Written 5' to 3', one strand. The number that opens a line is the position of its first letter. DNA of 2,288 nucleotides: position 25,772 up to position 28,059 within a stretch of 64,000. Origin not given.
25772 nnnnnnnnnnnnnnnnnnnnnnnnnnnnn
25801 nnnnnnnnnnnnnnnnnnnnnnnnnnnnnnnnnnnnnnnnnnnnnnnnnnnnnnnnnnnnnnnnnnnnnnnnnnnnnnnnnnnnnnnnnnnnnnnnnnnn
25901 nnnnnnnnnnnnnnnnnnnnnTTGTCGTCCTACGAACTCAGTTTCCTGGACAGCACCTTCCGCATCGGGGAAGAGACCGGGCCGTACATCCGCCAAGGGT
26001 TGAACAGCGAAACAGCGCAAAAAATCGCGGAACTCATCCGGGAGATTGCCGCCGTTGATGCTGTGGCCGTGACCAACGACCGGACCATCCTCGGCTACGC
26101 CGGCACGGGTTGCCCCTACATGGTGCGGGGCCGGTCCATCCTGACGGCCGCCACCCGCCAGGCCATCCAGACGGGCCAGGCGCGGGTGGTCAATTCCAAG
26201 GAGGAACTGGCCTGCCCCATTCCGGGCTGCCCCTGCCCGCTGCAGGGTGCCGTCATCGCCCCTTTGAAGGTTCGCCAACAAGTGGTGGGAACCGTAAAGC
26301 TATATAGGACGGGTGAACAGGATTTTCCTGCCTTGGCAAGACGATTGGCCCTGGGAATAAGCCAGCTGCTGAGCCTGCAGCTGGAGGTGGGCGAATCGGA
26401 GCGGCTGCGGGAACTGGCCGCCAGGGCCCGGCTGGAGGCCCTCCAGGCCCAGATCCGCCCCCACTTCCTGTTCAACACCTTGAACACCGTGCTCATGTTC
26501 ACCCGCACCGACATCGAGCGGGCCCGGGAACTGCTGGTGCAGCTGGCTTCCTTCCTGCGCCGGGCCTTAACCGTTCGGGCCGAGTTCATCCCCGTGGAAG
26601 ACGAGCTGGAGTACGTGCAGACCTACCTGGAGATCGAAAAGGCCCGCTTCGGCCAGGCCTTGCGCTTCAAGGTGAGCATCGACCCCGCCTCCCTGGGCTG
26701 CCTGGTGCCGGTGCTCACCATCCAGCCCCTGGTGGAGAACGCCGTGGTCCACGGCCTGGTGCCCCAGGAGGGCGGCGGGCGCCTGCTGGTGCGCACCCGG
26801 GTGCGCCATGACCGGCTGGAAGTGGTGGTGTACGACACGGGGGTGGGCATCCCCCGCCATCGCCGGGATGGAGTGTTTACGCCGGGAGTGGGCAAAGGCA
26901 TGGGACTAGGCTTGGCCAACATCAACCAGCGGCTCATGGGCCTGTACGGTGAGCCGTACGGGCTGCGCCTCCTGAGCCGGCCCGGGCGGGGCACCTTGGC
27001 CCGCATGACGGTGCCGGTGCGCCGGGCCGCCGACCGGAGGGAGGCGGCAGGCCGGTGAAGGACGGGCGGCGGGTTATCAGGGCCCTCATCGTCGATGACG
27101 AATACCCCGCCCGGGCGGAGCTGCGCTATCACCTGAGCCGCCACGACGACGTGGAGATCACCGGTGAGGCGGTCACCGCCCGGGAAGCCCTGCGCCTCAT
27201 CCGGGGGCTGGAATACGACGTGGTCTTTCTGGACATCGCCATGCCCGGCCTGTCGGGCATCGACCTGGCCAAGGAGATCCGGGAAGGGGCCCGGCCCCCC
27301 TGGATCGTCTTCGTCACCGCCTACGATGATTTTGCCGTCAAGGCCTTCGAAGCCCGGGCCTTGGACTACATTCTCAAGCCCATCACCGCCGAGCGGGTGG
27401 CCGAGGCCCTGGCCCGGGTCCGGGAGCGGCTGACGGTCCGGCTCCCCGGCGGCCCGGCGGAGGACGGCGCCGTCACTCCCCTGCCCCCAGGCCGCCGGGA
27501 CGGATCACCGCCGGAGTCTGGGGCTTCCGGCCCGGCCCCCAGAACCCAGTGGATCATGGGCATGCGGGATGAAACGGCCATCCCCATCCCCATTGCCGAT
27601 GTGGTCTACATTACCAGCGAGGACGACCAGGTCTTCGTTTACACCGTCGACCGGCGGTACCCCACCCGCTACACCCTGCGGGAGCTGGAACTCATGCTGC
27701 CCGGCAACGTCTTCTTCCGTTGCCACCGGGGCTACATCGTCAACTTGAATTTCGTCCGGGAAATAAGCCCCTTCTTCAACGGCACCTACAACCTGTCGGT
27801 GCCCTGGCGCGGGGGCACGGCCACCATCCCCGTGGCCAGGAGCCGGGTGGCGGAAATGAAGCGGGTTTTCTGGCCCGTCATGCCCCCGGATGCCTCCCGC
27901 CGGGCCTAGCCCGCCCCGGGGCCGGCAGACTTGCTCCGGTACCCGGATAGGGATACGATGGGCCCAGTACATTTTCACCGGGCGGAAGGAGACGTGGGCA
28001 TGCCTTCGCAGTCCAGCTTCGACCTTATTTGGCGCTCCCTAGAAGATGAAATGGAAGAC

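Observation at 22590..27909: Membrane-domain-less, Cys-rich LytS kinase with LytTR regulator, divergent from the glyoxylate shunt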

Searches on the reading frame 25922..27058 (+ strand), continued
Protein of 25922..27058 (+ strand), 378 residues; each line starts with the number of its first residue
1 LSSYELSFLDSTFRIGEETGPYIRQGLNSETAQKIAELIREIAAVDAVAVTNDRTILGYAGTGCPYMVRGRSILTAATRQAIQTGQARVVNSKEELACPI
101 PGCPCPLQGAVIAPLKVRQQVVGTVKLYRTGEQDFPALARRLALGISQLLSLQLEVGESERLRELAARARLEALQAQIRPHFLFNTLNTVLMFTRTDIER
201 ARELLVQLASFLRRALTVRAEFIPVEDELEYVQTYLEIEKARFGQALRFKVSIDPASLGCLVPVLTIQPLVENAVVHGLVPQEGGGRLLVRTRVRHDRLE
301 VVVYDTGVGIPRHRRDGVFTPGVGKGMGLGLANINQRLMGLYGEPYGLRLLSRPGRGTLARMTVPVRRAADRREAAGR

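Call 55: find_encoding_contigs(protein=P0017, flank=6000, max_places=2)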
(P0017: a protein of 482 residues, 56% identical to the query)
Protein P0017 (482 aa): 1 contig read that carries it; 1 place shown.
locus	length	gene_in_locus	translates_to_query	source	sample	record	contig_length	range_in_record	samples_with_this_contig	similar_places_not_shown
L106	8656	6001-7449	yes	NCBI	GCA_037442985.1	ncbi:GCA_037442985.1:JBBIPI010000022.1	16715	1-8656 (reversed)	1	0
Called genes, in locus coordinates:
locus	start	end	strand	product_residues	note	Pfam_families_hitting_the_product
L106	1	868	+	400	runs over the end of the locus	PF01590:GAF, PF13185:GAF_2, PF13492:GAF_3, PF07730:HisKA_3, PF13581:HATPase_c_2 (weak), PF02518:HATPase_c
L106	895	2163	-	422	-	PF00365:PFK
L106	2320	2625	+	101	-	-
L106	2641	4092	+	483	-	-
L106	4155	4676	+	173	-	PF02572:CobA_CobO_BtuR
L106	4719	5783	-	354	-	PF01116:F_bP_aldolase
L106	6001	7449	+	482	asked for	PF00111:Fer2, PF01590:GAF (weak), PF06580:His_kinase, PF02518:HATPase_c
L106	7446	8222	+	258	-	PF00072:Response_reg, PF04397:LytTR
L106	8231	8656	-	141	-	?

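Call 63: find_encoding_contigs(protein=P0013, flank=5000, max_places=2)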
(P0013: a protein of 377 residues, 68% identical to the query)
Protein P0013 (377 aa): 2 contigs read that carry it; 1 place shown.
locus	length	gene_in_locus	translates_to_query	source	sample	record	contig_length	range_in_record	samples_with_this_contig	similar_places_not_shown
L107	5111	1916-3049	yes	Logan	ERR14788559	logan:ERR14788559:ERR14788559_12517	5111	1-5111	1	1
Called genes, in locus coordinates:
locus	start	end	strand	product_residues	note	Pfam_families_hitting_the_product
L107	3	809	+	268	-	?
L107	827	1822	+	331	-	PF03747:ADP_ribosyl_GH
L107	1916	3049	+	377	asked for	PF01590:GAF (weak), PF13185:GAF_2 (faint), PF13492:GAF_3 (weak), PF06580:His_kinase, PF02518:HATPase_c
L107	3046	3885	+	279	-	PF00072:Response_reg, PF04397:LytTR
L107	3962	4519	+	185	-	PF05685:Uma2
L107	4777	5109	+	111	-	?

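Call 64: find_encoding_contigs(protein=P0010, flank=5000, max_places=2)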
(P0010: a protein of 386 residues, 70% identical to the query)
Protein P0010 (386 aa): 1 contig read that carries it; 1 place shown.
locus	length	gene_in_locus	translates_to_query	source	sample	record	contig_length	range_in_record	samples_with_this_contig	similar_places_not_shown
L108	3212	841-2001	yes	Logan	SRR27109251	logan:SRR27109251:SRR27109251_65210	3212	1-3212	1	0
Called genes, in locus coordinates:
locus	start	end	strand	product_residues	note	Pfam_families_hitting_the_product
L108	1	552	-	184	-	?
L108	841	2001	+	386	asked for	PF06580:His_kinase, PF02518:HATPase_c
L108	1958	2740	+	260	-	PF00072:Response_reg, PF04397:LytTR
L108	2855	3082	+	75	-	-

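Call 70: search_solved_structures(query=A1, max_evalue=0.001)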
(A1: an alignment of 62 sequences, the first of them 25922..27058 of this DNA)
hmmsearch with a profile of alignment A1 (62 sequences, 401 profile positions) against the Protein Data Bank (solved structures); distinct sequences matched with E-value up to 0.001: 38.
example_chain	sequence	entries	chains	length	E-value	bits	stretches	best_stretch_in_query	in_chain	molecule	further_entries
6swj_A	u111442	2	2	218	2.5e-47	164.8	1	198-391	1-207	Histidine kinase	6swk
3d36_A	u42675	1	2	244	2.3e-10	43.1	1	297-394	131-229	Sporulation kinase B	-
9p6i_A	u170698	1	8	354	1.8e-08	36.8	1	295-397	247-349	histidine kinase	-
9jfj_A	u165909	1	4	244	1.8e-08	36.8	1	306-394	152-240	Sensor histidine kinase ZraS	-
3sl2_A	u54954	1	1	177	5.8e-08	35.1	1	294-396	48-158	Sensor histidine kinase yycG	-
4jpb_A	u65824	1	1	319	7e-08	34.9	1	293-343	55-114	Chemotaxis protein CheA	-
1i58_A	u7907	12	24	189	1.1e-07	34.2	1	293-345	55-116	CHEMOTAXIS PROTEIN CHEA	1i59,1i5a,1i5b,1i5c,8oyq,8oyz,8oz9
1i5d_A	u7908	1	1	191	1.2e-07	34.1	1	293-345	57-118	CHEMOTAXIS PROTEIN CHEA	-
4q20_A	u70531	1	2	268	1.2e-07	34.1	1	289-393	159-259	Sensor protein DivL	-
6mi6_A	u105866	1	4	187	2e-07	33.3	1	293-345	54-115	Chemotaxis protein CheA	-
2ch4_A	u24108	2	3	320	2.2e-07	33.2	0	293-343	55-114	CHEMOTAXIS PROTEIN CHEA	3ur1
4xiv_A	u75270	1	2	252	2.9e-07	32.8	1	293-345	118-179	Chemotaxis protein CheA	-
3ja6_C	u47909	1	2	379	1e-06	31.1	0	293-341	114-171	Chemotaxis protein CheA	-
1b3q_A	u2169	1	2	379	1.1e-06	30.9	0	293-344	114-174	PROTEIN (CHEMOTAXIS PROTEIN CHEA)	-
8u4x_A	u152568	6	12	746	1.9e-06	30.1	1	293-390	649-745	histidine kinase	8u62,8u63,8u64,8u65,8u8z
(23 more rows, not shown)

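Call 76: search_protein_families(library=pfam, proteins=[L010:9803-10933:+, L010:4971-6803:-, L010:7683-9050:+], max_evalue=0.001)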
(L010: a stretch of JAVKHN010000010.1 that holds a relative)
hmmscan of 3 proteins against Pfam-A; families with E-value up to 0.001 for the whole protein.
L010:9803-10933:+ (376 aa): 2 families
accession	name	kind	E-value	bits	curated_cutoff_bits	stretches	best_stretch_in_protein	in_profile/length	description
PF01861.22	BpsA_C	-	2.3e-97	325.4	27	1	134-373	1-241/243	Branched-chain polyamine synthase A C-terminal domain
PF06969.22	HemN_C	-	0.00079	19.9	24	0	78-102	41-65/67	HemN C-terminal domain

L010:4971-6803:- (610 aa): 2 families
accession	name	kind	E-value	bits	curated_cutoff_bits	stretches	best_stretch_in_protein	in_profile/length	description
PF00821.23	PEPCK_GTP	-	4.4e-157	522.9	23.8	1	235-589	1-351/357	Phosphoenolpyruvate carboxykinase C-terminal P-loop domain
PF17297.7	PEPCK_N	-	7.6e-99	330.2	23.8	1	12-231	1-218/218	Phosphoenolpyruvate carboxykinase N-terminal domain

L010:7683-9050:+ (455 aa): 4 families
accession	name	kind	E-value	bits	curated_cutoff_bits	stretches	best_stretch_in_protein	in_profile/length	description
PF06580.19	His_kinase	-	3.1e-20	72.6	25.2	1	252-329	2-81/81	Histidine kinase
PF02518.31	HATPase_c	-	3.7e-15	56.8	26.4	1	349-448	10-109/111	Histidine kinase-, DNA gyrase B-, and HSP90-like ATPase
PF01590.32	GAF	-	3.4e-07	31.3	22.4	1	114-235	4-132/133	GAF domain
PF13492.12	GAF_3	-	0.00077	20.3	27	0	122-237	12-128/129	GAF domain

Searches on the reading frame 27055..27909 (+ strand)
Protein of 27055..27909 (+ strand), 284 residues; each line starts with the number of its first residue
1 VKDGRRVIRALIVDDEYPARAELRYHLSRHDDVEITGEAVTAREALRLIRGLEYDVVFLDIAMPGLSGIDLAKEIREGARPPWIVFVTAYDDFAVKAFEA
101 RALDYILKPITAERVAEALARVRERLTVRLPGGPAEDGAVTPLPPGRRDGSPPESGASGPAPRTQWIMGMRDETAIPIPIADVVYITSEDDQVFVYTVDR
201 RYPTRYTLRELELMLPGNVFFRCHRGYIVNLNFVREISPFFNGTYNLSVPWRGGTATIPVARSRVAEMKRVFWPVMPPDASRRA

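Call 3: search_protein_families(library=pfam, proteins=[window:27055-27909:+], max_evalue=0.01)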
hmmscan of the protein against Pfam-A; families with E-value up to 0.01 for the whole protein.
window:27055-27909:+ (284 aa): 2 families
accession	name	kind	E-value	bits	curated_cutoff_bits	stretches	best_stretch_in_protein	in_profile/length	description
PF04397.21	LytTR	-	7.2e-25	87.5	22.6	1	176-271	4-96/98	LytTr DNA-binding domain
PF00072.30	Response_reg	-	2.1e-22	79.8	30.2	1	11-119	2-110/111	Response regulator receiver domain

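Call 4: search_protein_families(library=ncbifam, proteins=[window:27055-27909:+], max_evalue=0.01)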
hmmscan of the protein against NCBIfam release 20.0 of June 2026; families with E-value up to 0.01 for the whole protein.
window:27055-27909:+ (284 aa): 98 families (the best 25 are shown)
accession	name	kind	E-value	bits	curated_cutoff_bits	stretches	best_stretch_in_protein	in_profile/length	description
NF008677.0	PRK11697.1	equivalog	1.4e-49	168.7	246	2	8-128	2-121/238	two-component system response regulator BtsR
NF010684.1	PRK14084.1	equivalog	1.1e-44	153.1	375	1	9-250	2-233/254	response regulator transcription factor LytR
NF001965.0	PRK00742.1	subfamily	8.2e-16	58.1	293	1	7-127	3-124/357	chemotaxis-specific protein-glutamate methyltransferase CheB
NF008469.0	PRK11361.1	equivalog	5.1e-14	51.8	714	1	9-116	6-113/461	acetoacetate metabolism transcriptional regulator AtoC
NF053854.1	RespRegPhoBBctds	equivalog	1.5e-13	50.7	270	1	11-123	2-112/225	two-component system response regulator PhoB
NF040689.1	MtrAB_MtrA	equivalog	4.5e-13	49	300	1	11-127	2-114/219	MtrAB system response regulator MtrA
NF007935.0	PRK10651.1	equivalog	5.1e-13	48.7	250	1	9-122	8-123/216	two-component system response regulator NarL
TIGR02875.1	spore_0_A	equivalog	8.7e-13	48.1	200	1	8-123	3-122/262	sporulation transcription factor Spo0A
NF052445.1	RespRegMctR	equivalog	9.1e-13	48.1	300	1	8-124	2-120/205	two-component system response regulator MctR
NF006900.1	PRK09390.1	equivalog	1.3e-12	47.6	255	1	11-124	8-121/203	response regulator FixJ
NF041733.1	resp_reg_CseB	equivalog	6.5e-12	45.3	350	1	10-126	3-115/228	two-component system response regulator CseB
TIGR02154.1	PhoB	equivalog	6.7e-12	45.2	296.2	1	9-126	4-120/226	phosphate regulon transcriptional regulator PhoB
NF009206.0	PRK12555.1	subfamily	1e-11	44.4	342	1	8-114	1-110/340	chemotaxis-specific protein-glutamate methyltransferase CheB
NF041367.1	CheY_Halo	equivalog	3.2e-11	43.6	200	1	11-121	2-112/114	chemotaxis protein CheY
NF040534.1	resp_reg_YycF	equivalog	4.5e-11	42.5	340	1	10-126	3-115/231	response regulator YycF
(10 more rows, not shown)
